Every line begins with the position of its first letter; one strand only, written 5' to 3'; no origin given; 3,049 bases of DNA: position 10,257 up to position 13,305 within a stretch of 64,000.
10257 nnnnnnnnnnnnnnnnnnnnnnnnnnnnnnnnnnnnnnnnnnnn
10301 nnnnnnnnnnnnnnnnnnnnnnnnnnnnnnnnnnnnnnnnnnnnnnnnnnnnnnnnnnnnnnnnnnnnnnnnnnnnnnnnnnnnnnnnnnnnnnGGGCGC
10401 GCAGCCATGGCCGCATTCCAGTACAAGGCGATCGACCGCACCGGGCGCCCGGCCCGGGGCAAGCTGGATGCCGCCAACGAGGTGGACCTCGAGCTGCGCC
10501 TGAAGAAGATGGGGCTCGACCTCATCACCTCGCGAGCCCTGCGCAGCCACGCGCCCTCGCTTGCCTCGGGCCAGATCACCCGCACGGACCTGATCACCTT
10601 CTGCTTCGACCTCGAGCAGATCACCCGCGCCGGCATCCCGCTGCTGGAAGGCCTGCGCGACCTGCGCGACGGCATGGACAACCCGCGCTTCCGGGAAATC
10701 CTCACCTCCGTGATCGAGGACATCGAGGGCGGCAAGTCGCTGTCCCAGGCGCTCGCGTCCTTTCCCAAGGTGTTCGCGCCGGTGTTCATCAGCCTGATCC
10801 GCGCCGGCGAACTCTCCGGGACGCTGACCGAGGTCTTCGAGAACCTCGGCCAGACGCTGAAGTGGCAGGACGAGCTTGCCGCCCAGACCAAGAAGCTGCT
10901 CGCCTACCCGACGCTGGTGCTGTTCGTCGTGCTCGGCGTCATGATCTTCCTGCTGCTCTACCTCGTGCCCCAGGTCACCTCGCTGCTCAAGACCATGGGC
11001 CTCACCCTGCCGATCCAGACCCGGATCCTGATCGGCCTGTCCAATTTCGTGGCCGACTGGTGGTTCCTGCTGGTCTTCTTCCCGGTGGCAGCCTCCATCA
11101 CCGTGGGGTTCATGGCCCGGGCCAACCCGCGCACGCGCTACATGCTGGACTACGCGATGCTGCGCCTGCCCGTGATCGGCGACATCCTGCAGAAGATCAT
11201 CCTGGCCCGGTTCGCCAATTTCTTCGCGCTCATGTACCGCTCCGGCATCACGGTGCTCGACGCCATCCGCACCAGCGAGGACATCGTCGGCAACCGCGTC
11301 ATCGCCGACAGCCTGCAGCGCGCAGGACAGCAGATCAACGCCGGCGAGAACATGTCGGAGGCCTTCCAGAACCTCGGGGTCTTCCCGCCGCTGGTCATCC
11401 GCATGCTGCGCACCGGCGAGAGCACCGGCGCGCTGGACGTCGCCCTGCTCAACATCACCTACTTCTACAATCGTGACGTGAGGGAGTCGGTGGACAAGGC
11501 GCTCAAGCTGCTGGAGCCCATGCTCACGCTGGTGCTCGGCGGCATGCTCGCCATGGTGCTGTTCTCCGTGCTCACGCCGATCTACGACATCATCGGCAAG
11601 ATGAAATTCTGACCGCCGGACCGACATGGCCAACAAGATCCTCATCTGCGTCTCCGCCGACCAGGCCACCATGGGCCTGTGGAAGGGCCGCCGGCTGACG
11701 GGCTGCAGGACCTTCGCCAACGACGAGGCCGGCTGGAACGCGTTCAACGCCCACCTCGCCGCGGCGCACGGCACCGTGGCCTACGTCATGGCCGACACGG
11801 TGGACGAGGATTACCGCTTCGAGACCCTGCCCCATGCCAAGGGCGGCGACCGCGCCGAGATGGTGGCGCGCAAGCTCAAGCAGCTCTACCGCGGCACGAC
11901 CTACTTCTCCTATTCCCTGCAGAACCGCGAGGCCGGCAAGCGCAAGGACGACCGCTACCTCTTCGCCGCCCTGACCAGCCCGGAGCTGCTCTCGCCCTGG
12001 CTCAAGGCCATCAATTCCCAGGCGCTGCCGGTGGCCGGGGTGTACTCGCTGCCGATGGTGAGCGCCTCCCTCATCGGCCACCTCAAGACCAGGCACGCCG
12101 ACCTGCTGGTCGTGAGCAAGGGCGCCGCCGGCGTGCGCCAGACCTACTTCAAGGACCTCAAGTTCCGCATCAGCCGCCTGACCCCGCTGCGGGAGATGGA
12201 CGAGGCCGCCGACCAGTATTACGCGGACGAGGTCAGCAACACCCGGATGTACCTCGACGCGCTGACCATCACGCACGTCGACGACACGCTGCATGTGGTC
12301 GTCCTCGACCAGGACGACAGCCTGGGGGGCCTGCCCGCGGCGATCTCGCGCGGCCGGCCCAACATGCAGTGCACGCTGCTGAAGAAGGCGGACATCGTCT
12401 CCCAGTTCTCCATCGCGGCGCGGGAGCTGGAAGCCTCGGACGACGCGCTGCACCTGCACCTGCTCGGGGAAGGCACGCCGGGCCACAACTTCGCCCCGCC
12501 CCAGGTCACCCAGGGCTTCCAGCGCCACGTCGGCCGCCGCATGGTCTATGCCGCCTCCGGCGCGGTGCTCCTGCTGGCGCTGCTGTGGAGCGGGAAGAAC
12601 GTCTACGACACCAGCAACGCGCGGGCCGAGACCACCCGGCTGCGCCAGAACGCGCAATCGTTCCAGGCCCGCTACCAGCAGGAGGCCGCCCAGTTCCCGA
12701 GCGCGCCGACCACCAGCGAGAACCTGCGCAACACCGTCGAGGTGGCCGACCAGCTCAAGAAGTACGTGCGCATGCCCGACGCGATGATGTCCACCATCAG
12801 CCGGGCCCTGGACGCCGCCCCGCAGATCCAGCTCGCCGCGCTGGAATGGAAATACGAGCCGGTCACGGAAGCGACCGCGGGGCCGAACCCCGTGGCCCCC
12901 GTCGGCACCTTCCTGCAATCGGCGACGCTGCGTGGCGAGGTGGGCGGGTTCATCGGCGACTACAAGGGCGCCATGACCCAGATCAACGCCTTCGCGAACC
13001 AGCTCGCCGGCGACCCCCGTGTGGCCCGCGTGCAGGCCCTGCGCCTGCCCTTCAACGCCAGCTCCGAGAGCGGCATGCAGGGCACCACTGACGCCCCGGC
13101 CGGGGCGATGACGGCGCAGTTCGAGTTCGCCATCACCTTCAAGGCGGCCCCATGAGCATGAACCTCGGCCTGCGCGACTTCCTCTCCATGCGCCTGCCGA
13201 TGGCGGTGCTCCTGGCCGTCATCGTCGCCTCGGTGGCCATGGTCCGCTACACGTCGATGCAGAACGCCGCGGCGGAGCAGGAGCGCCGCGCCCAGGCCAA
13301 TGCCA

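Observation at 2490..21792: MSHA-class type IV filament locus flanked by a PrsR/PrsK-like sigma-54 two-component pair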

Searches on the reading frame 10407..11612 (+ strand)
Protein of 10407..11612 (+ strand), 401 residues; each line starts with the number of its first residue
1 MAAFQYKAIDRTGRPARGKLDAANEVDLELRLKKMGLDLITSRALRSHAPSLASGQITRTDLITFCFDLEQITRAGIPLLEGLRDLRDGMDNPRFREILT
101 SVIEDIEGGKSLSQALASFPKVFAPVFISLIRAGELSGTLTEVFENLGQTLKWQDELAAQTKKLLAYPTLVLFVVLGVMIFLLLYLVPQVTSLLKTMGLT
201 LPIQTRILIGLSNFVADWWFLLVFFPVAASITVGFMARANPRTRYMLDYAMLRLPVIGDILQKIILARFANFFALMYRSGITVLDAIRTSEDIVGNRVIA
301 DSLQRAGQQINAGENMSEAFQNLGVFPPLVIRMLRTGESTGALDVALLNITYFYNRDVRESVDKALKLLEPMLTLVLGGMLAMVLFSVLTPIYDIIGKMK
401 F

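Call 3: search_protein_families(library=ncbifam, proteins=[window:10407-11612:+], max_evalue=0.01)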
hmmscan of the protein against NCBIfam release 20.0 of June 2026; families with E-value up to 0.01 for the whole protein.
window:10407-11612:+ (401 aa): 6 families
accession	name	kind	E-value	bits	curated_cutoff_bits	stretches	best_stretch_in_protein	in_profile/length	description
TIGR02120.1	GspF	equivalog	2e-93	313.8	424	1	4-395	1-397/401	type II secretion system inner membrane protein GspF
NF052606.1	T4PiliAsmPilCMyx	equivalog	1e-78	265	700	1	2-399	20-418/419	type IV pilus assembly protein PilC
NF052607.1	T4PiliAsmPilCThrm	equivalog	1.5e-77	261.4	700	1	1-399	1-404/406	type IV pilus assembly protein PilC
NF007861.0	PRK10573.1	equivalog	1e-67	228.9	401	1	4-395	7-394/401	protein transport protein HofC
NF047826.1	T3SSXpsF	equivalog_domain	1.2e-66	225.2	650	1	1-397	1-402/405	type II secretion system protein XpsF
NF041012.2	T4P_ComGB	equivalog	2.6e-38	132.2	240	1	63-396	4-331/332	competence type IV pilus assembly protein ComGB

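Call 5: search_protein_families(library=pfam, proteins=[window:10407-11612:+], max_evalue=0.01)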
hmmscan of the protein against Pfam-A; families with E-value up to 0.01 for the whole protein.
window:10407-11612:+ (401 aa): 1 family
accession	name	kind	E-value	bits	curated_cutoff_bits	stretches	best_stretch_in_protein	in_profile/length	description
PF00482.28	T2SSF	-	1.4e-52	177.3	25.2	2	73-188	9-125/125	Type II secretion system (T2SS), protein F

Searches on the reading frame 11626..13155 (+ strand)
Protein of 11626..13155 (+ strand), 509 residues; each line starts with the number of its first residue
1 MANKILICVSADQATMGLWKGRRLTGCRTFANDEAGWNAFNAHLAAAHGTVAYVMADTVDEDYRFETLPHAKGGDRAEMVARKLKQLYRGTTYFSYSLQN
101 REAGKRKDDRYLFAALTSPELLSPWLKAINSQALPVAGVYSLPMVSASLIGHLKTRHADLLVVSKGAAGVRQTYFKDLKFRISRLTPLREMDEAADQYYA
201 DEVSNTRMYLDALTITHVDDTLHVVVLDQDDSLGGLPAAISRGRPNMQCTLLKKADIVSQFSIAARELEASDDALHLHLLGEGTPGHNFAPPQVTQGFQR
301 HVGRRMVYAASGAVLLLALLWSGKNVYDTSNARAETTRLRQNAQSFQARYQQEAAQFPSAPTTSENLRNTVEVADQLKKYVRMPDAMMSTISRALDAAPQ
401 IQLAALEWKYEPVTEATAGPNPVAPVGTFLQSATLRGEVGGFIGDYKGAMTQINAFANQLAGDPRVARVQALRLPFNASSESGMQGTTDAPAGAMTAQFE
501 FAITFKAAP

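Call 3: search_protein_families(library=ncbifam, proteins=[window:11626-13155:+], max_evalue=0.01)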
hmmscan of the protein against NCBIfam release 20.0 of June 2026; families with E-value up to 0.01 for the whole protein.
window:11626-13155:+ (509 aa): 0 families

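Call 5: search_protein_families(library=pfam, proteins=[window:11626-13155:+], max_evalue=0.01)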
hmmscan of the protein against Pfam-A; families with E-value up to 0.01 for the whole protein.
window:11626-13155:+ (509 aa): 0 families

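Call 13: find_homologous_proteins(query=window:11626-13155:+)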
Query window:11626-13155:+ (509 aa): 509 proteins with E <= 0.001 among 8000 candidates; the best 120 are listed.
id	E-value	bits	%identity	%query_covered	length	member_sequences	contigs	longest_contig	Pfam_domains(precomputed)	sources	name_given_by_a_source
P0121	0.0e+0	1136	100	100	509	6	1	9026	-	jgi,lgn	jgi:hypothetical protein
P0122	2.3e-294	995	87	100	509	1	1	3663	-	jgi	jgi:hypothetical protein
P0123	1.5e-282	956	83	100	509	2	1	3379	-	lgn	-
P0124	1.1e-263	894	79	100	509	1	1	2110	-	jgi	jgi:hypothetical protein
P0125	1.2e-246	838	73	99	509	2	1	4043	-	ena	-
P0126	4.8e-246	836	73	99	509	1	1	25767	-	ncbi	-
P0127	1.8e-245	834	74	99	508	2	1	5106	-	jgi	jgi:hypothetical protein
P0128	6.8e-245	832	73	99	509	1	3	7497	-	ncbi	-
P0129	3.3e-244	830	73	99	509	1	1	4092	-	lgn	-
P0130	2.0e-243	827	73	99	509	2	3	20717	-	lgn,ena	-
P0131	2.1e-243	827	72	99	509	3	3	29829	-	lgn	-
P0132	7.9e-243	825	73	100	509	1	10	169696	-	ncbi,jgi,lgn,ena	-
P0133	1.2e-242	825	72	99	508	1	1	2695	-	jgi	-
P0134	1.5e-242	824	73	99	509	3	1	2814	-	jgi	jgi:hypothetical protein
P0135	1.9e-241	821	75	100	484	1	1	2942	-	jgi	jgi:hypothetical protein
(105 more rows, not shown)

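Call 15: find_related_loci(query=A1, collection=genome_contigs, flank=10000)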
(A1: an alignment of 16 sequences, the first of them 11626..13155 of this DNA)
Query A1 (509 aa) in genome_contigs; peptide patterns used: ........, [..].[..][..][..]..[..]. (x = any residue, [..] = any of these).
258 stretches matched a pattern; 209 encode a relative of the query (tblastn E <= 1e-3); the best 80 are kept; 80 distinct loci.
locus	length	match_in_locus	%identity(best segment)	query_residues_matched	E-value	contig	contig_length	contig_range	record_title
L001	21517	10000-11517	73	1-506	0e+0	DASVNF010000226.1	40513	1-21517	MAG TPA_asm: Burkholderiales bacterium isolate SMAG_U3119 k141_422571, whole genome shotgun sequence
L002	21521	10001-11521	73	1-507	0e+0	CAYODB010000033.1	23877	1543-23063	MAG TPA_asm: uncultured Bordetella sp. isolate SRP128246_co1_394 genome assembly, contig: NODE_4022_length_23877_cov_9.5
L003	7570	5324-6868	62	1-507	0e+0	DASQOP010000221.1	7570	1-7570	MAG TPA_asm: Burkholderiales bacterium isolate SMAG_U10806 k141_2319275, whole genome shotgun sequence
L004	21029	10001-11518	73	1-506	0e+0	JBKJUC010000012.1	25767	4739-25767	MAG: Burkholderiales bacterium isolate ant_bin.647 k117_4992065, whole genome shotgun sequence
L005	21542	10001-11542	62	1-507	0e+0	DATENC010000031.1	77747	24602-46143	MAG TPA_asm: Burkholderiales bacterium isolate SMAG_U8959 k141_1188751, whole genome shotgun sequence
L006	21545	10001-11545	62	1-507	0e+0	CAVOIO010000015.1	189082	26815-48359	MAG: uncultured beta proteobacterium isolate MFD10007.bin.2.188 genome assembly, contig: contig_28441, whole genome shot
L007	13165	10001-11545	61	1-507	0e+0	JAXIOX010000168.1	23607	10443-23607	MAG: Burkholderiales bacterium isolate Fractures_MAG_04 c_000000066408, whole genome shotgun sequence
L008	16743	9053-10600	61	1-508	0e+0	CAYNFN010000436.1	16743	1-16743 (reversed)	MAG TPA_asm: uncultured Alcaligenaceae bacterium isolate binchicken_co165_55 genome assembly, contig: k141_2218199, whol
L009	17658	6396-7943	61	1-508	0e+0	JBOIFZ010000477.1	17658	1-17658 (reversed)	MAG: Burkholderiales bacterium isolate H1-B1_metabat2.bin.59_sub k127_2036062, whole genome shotgun sequence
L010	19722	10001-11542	61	1-506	0e+0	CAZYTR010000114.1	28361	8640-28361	MAG TPA_asm: uncultured Alcaligenaceae bacterium isolate binchicken_co165_118 genome assembly, contig: k141_235878, whol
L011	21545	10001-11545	61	1-508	0e+0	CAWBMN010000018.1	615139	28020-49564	MAG: uncultured beta proteobacterium isolate MFD02242.bin.1.57 genome assembly, contig: contig_9421, whole genome shotgu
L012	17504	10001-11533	56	1-507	0e+0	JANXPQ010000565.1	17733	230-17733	MAG: Betaproteobacteria bacterium isolate GL140_3_concoct_254_sub GL140_3_k141_1352937, whole genome shotgun sequence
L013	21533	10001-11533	54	1-507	0e+0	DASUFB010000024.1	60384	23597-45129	MAG TPA_asm: Burkholderiales bacterium isolate SMAG_U1368 k141_1043338, whole genome shotgun sequence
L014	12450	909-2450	55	1-506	0e+0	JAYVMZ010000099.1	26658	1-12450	MAG: Betaproteobacteria bacterium isolate GL61_DN_metabinner_6_sub GL61_DN_metabinner_6_sub_98, whole genome shotgun seq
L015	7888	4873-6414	55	1-506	0e+0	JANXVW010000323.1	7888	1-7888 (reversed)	MAG: Betaproteobacteria bacterium isolate GL140_1_metabat_206_sub GL140_1_k141_1375337, whole genome shotgun sequence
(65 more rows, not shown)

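Call 39: predict_structure(alignment_id=A1)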
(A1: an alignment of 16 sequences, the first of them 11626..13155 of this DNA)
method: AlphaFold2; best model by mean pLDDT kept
length: 509 residues; sequences in the alignment: 16
mean_pLDDT: 66.6   pTM: 0.52
mean pLDDT of the five models: 66.6, 65.9, 65.0, 62.5, 60.1
residues with pLDDT >= 90: 0; 70-90: 261; 50-70: 125; < 50: 123
segments of 3 or more residues with pLDDT < 50: 60-71, 98-108, 143-145, 207-217, 321-343, 345-347, 349-373, 379-382, 415-423, 479-494
pLDDT, mean of each block of 10 residues (from residue 1): 80 85 84 88 79 73 42 59 72 56 42 61 84 83 59 71 73 62 61 70 59 48 82 84 78 87 81 81 72 70 61 54 40 36 44 39 41 49 67 85 82 51 57 84 77 86 82 65 37 59 74
secondary structure, 60 per line:
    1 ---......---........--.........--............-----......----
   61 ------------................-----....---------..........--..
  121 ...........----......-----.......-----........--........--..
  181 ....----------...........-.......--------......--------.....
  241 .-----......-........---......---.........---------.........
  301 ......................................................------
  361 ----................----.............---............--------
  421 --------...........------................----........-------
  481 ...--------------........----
elements in order: E4-9 E13-20 E23-31 H34-45 E51-56 H73-88 H94-97 H107-116 H119-131 E136-141 H147-153 E159-166 E169-176 E179-184 H195-205 H207-213 E222-227 H236-241 E247-252 H254-261 H265-270 H274-282 H292-354 H365-380 H385-397 E401-412 E429-439 H446-461 E466-473 E498-505

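Call 42: fold_search(model_id=the predicted structure, library=pdb)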
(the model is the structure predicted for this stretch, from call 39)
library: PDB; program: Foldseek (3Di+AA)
matches with E <= 10: 1078; with E <= 0.001: 42
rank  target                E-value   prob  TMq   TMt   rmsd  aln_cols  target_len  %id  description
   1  5eou_B                7.6e-07  1.00  0.33  0.45   8.9       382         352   11  Pseudomonas aeruginosa PilM:PilN1-12 bound to ATP (released 2016-04-27)
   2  6jdh_A                1.3e-06  1.00  0.27  0.41   9.1       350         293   12  Crystal structure of N-acetyl mannosmaine kinase from Pasteurella multocida (released 2020-02-05)
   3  5eoy_A                5.2e-06  1.00  0.32  0.43   9.7       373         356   10  Pseudomonas aeruginosa SeMet-PilM bound to ADP (released 2016-04-27)
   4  5eq6_B                7.6e-06  1.00  0.33  0.44   9.6       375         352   12  Pseudomonas aeruginosa PilM bound to AMP-PNP (released 2016-04-27)
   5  5eox_A                8.5e-06  1.00  0.32  0.43   9.5       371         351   11  Pseudomonas aeruginosa PilM bound to ADP (released 2016-04-27)
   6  5eou_A                9.0e-06  1.00  0.31  0.44   9.9       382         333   10  Pseudomonas aeruginosa PilM:PilN1-12 bound to ATP (released 2016-04-27)
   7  5eox_B                9.0e-06  1.00  0.32  0.43   9.6       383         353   12  Pseudomonas aeruginosa PilM bound to ADP (released 2016-04-27)
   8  6jdc                  1.1e-05  1.00  0.27  0.45   9.0       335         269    7  Crystal structure of N-acetyl mannosmaine kinase in complex with ManNAc from Haemophilus influenzae (released 2020-02-05)
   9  6jda                  1.2e-05  1.00  0.29  0.46   7.9       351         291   12  Crystal structure of N-acetyl mannosmaine kinase in complex with N-acetylmannosamine in Pasteurella multocida (released 2020-02-05)
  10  5eoy_B                1.2e-05  1.00  0.32  0.43   9.4       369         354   10  Pseudomonas aeruginosa SeMet-PilM bound to ADP (released 2016-04-27)
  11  3h1q_B                2.5e-05  1.00  0.27  0.44   7.0       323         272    9  Crystal structure of ethanolamine utilization protein EutJ from Carboxydothermus hydrogenoformans (released 2009-05-19)
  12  9a71_A                3.2e-05  1.00  0.24  0.32  12.9       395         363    9  Integrative model of BUK-SYGB by crosslinking MS and deep learning (released 2024-09-18)
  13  6jdb                  4.2e-05  1.00  0.29  0.47   7.7       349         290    9  Crystal structure of N-acetyl mannosmaine kinase in complex with ManNAc-6P and ADP from Haemophilus influenzae (released 2020-02-05)
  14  1x9j_A                5.2e-05  1.00  0.30  0.38  11.1       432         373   10  Structure of butyrate kinase 2 reveals both open- and citrate-induced closed conformations: implications for substrate (released 2005-08-30)
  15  5eq6_A                6.1e-05  1.00  0.31  0.41   9.4       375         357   11  Pseudomonas aeruginosa PilM bound to AMP-PNP (released 2016-04-27)
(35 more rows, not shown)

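Call 51: find_encoding_contigs(protein=window:11626-13155:+, flank=3000, max_places=4)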
Protein window:11626-13155:+ (509 aa): no gene with exactly this product is on record in the collection.

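Call 52: find_encoding_contigs(protein=P0121, flank=5000, max_places=4)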
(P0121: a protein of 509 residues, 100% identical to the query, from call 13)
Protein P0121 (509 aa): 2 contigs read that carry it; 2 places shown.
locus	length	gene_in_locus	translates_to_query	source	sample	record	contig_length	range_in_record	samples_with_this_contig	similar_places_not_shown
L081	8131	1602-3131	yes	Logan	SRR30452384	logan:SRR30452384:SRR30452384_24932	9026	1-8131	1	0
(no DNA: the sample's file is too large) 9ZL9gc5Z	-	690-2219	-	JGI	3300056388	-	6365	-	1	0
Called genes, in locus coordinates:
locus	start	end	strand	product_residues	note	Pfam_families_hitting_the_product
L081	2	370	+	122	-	?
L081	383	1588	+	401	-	PF28597:T2SSF_N, PF00482:T2SSF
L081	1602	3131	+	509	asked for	-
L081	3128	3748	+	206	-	-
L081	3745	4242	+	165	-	-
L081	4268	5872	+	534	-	-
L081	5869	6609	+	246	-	PF07963:N_methyl (faint)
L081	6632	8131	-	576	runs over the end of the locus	PF02518:HATPase_c (weak)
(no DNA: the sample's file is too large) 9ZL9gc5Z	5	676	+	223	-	PF00482:T2SSF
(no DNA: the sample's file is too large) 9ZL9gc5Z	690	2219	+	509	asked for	-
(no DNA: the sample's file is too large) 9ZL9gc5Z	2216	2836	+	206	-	-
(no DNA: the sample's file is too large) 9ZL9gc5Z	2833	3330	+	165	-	-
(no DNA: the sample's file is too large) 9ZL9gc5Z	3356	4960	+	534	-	-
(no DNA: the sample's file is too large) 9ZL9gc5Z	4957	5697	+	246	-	PF07963:N_methyl (faint)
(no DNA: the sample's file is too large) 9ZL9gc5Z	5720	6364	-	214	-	PF02518:HATPase_c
